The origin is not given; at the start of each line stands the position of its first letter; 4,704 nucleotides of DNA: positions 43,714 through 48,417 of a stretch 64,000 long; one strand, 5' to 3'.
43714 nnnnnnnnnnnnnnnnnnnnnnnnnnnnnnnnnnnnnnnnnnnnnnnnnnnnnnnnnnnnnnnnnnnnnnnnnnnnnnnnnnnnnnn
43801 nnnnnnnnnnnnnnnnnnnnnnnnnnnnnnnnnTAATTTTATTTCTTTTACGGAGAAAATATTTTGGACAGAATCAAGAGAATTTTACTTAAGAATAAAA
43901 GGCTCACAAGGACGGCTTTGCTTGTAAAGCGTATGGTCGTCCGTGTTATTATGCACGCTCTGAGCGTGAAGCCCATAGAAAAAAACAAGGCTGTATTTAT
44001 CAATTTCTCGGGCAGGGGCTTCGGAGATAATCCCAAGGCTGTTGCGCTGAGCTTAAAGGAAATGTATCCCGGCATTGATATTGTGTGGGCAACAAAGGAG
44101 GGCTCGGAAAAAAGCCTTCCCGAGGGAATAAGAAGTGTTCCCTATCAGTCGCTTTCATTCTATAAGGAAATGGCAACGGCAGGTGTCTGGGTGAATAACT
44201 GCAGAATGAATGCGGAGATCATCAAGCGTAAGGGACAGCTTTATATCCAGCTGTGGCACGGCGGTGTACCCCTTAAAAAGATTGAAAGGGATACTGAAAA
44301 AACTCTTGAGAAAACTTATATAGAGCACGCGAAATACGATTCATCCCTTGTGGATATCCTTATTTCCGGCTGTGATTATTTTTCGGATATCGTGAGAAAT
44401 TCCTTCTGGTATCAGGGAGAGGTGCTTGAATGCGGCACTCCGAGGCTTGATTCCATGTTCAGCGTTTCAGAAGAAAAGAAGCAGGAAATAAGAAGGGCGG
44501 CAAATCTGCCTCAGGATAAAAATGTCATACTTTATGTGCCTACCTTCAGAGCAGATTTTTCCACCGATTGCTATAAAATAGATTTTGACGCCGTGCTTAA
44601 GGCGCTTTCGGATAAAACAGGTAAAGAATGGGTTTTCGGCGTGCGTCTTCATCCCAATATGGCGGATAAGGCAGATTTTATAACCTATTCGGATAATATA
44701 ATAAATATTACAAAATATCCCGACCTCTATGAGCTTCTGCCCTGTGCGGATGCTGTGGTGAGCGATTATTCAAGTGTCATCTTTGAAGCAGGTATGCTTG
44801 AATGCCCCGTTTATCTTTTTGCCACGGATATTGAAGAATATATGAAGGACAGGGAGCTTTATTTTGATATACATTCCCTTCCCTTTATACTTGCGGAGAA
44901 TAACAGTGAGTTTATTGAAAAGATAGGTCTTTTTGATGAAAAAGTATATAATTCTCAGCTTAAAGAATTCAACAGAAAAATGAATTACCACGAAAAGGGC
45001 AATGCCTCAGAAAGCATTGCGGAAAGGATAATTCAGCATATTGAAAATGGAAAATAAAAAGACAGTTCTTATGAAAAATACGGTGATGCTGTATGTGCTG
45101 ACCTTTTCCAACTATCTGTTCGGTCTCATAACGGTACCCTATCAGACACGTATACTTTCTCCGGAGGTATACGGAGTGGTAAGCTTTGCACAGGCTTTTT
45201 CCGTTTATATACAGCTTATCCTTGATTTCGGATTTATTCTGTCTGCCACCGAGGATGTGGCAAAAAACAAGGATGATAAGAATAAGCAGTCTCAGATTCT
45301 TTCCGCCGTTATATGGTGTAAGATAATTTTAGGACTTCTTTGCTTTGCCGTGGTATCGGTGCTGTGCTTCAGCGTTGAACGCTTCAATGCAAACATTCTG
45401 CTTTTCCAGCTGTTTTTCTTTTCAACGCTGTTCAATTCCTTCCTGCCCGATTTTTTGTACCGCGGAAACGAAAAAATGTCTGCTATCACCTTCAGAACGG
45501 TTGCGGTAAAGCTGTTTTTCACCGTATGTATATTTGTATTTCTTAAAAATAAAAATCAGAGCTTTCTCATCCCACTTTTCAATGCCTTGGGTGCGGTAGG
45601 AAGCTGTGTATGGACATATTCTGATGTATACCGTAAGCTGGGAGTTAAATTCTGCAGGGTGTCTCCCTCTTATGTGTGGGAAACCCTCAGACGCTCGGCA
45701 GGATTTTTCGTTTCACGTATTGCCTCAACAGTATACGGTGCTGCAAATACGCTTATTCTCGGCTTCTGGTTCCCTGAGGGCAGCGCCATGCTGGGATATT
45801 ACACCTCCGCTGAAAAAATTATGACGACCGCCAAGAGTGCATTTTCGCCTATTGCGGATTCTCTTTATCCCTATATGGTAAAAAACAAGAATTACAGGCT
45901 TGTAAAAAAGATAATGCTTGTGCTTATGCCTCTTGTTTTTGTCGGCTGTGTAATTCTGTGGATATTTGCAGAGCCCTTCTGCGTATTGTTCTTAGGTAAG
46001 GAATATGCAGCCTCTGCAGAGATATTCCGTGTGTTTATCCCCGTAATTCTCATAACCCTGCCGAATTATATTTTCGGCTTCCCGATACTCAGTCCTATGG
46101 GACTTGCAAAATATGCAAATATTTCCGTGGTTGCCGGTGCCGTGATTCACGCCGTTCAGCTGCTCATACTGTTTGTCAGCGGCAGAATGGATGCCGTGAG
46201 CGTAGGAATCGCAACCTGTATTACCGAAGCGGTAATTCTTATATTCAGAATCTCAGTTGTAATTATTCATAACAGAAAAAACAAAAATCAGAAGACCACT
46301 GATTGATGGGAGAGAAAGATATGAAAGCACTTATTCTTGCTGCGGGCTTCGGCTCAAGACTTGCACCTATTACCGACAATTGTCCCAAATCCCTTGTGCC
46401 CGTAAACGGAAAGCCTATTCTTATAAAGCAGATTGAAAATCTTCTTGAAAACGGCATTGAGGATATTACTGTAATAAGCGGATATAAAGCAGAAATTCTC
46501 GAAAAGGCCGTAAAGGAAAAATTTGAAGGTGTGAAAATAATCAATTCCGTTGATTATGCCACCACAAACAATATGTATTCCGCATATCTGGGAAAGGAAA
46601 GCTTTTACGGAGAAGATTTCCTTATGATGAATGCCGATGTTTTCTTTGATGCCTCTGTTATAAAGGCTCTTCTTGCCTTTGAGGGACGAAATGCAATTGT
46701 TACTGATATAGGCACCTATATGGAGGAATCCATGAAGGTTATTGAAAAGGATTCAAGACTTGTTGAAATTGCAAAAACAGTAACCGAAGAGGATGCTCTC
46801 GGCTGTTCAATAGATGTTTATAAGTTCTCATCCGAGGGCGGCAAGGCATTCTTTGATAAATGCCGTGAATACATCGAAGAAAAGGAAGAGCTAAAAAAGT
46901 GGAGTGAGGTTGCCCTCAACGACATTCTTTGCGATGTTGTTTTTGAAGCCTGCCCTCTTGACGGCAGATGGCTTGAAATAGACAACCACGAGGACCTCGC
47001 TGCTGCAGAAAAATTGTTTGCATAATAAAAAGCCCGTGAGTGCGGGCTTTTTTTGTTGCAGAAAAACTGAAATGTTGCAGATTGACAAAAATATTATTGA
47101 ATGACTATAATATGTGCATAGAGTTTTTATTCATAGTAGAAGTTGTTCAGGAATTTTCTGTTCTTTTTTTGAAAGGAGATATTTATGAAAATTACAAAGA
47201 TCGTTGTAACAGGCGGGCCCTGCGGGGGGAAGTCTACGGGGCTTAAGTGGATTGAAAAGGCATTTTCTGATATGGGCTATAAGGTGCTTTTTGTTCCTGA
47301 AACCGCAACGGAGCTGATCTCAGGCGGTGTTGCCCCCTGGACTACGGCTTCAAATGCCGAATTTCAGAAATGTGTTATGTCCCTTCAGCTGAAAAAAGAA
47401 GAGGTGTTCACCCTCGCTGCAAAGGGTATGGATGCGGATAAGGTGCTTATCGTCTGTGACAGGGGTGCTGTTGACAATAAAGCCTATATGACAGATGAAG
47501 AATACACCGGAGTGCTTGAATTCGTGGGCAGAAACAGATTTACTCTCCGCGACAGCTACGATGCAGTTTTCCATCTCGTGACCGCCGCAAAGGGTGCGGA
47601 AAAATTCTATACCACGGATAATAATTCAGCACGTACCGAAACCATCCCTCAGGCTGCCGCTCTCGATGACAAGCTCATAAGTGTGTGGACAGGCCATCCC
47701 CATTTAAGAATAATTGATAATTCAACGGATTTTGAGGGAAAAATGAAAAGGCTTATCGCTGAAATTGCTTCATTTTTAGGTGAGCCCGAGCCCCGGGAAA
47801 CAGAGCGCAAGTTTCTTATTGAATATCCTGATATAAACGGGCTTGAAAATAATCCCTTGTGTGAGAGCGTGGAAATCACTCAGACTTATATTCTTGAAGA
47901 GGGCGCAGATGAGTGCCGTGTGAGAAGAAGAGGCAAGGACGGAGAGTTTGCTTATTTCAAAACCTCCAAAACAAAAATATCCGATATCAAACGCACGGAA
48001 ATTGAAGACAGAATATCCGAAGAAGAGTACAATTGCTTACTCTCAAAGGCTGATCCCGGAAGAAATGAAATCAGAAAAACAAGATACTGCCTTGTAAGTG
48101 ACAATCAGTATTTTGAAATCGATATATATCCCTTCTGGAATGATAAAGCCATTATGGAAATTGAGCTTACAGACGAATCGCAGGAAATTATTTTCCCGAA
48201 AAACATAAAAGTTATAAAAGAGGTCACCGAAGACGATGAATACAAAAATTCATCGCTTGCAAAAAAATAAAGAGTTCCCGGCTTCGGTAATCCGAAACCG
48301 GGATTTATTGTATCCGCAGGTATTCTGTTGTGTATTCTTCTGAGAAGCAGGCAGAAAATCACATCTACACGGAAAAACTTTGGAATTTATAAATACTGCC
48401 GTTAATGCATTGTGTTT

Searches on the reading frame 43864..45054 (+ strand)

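Call 83: search_protein_families(library=pfam, proteins=[window:43864-45054:+], max_evalue=0.00001)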
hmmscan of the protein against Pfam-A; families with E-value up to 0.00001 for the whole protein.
window:43864-45054:+ (397 aa): 1 family
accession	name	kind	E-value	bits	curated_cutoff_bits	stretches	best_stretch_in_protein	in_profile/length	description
PF04464.20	Glyphos_transf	-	8.8e-81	272.1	22.1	1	33-390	6-366/367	CDP-Glycerol:Poly(glycerophosphate) glycerophosphotransferase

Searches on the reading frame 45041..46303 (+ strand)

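Call 83: search_protein_families(library=pfam, proteins=[window:45041-46303:+], max_evalue=0.00001)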
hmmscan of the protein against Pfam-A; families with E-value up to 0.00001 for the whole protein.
window:45041-46303:+ (421 aa): 1 family
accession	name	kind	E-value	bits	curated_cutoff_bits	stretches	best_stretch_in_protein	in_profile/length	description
PF01943.22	Polysacc_synt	-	1.7e-39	136.3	28.2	1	10-282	1-273/274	Polysaccharide biosynthesis protein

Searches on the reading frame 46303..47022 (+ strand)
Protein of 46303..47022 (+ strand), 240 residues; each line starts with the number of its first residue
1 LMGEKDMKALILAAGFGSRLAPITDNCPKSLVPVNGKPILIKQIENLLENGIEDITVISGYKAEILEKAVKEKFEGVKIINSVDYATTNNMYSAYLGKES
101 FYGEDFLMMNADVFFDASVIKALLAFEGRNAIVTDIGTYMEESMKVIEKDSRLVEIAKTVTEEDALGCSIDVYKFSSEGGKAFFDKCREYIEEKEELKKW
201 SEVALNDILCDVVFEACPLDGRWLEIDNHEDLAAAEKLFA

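Call 83: search_protein_families(library=pfam, proteins=[window:46303-47022:+], max_evalue=0.00001)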
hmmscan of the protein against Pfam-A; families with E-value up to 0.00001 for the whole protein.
window:46303-47022:+ (240 aa): 2 families
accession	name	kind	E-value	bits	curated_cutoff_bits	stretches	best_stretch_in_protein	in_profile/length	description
PF00483.29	NTP_transferase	-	7.6e-16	58.9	21.2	1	8-141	1-141/245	Nucleotidyl transferase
PF12804.13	NTP_transf_3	-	3.8e-11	43.9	27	1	9-133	1-120/160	MobA-like NTP transferase domain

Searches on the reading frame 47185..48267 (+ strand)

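Call 83: search_protein_families(library=pfam, proteins=[window:47185-48267:+], max_evalue=0.00001)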
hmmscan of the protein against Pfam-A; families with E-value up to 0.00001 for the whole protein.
window:47185-48267:+ (361 aa): 1 family
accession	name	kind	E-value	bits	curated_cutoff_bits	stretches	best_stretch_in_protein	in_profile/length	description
PF13521.12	AAA_28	-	8.6e-23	81.8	27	1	5-184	1-162/164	AAA domain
